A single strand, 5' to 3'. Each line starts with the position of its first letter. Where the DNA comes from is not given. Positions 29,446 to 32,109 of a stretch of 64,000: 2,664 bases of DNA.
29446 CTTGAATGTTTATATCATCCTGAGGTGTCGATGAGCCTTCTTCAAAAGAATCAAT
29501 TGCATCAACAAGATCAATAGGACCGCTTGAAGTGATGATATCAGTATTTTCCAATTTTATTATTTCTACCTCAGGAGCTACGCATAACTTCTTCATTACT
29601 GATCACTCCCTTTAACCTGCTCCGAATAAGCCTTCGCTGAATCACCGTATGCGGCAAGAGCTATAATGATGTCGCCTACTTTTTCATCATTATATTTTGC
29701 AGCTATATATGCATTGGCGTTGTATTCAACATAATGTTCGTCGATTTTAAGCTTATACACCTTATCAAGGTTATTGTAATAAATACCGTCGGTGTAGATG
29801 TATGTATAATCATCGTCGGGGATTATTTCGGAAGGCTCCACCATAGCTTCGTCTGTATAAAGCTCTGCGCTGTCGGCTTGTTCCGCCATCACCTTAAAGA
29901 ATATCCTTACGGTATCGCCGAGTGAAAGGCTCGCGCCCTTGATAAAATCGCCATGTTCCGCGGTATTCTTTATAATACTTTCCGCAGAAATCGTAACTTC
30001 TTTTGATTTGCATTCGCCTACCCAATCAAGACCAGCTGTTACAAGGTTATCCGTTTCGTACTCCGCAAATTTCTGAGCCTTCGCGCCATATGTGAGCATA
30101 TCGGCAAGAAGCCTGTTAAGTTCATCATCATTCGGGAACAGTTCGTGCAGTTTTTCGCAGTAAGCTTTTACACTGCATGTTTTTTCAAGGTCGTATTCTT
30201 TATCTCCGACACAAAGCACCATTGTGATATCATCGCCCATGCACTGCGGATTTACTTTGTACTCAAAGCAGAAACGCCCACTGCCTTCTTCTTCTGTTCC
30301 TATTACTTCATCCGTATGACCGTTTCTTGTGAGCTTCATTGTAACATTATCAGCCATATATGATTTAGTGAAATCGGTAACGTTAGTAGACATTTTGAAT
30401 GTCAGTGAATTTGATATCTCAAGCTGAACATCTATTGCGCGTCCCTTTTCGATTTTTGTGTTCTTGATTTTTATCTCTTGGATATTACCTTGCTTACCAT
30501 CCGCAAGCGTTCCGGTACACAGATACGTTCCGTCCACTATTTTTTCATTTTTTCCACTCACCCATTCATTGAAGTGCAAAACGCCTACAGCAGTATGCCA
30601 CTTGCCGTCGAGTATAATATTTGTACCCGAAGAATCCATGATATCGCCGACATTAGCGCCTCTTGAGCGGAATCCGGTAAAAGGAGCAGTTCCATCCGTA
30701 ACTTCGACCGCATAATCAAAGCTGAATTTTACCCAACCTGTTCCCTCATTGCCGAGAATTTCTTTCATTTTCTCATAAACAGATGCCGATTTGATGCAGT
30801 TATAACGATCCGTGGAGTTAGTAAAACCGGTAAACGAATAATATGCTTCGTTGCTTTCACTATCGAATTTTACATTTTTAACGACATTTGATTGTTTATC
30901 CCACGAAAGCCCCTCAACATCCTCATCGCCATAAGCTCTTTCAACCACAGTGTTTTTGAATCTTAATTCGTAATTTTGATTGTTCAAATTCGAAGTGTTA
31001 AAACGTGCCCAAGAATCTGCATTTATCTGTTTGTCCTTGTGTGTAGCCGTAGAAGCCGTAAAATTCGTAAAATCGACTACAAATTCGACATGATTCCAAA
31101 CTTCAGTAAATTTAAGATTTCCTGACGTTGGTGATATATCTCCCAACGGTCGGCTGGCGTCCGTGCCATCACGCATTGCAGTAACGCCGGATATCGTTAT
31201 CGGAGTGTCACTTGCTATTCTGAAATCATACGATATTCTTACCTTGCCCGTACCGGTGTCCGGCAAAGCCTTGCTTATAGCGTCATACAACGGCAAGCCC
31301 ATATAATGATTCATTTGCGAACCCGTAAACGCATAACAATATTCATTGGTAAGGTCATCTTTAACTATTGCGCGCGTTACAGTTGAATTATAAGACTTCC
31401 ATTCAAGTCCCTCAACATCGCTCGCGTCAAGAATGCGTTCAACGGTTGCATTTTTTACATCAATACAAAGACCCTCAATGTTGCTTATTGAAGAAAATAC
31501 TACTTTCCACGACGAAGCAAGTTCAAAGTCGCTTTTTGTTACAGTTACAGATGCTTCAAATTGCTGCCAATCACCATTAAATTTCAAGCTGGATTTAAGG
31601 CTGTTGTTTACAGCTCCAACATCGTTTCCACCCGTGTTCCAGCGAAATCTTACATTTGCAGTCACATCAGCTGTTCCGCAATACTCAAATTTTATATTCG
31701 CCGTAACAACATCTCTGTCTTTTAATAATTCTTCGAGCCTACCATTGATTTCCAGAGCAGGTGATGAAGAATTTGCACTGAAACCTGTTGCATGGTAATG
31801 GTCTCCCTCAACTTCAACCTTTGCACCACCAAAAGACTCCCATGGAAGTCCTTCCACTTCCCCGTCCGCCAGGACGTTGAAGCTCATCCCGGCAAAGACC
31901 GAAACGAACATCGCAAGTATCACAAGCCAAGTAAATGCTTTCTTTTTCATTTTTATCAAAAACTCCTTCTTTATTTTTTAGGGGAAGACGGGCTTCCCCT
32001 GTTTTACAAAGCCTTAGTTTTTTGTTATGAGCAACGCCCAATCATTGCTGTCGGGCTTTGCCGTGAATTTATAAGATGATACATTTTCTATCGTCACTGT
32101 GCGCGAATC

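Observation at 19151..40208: Glycan-type locus built around four DUF5060/DUF4038 (GH140-like) paralogues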

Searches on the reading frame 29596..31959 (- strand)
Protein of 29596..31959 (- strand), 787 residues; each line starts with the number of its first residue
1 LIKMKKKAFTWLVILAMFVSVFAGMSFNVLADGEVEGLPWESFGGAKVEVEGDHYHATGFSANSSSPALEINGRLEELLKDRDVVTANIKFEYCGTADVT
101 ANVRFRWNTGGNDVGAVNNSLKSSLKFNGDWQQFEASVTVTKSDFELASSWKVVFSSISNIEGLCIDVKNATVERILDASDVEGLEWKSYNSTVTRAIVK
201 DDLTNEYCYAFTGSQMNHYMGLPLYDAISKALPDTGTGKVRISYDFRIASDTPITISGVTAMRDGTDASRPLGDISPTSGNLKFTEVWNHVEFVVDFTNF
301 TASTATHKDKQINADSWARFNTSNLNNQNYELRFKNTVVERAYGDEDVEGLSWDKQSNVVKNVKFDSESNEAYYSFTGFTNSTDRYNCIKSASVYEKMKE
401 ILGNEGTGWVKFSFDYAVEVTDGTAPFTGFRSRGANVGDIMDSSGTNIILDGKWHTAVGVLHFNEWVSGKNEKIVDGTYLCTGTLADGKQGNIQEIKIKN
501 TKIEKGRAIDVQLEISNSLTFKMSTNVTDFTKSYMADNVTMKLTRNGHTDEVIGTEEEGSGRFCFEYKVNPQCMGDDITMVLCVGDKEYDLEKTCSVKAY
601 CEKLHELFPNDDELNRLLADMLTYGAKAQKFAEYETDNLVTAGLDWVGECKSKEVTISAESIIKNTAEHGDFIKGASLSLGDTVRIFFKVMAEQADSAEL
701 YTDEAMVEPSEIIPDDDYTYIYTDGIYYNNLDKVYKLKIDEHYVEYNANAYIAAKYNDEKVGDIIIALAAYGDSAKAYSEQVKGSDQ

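Call 3: search_protein_families(library=pfam, proteins=[window:29596-31959:-], max_evalue=0.01)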
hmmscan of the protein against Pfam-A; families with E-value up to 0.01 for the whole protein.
window:29596-31959:- (787 aa): 0 families

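Call 28: search_protein_families(library=ncbifam, proteins=[window:29596-31959:-], max_evalue=0.01)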
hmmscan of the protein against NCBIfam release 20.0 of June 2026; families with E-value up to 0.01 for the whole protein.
window:29596-31959:- (787 aa): 1 family
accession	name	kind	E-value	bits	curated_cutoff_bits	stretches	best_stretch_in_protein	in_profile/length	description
NF035935.1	ESAT6_3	subfamily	0.00095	19.3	100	1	58-130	7-81/98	pore-forming ESAT-6 family protein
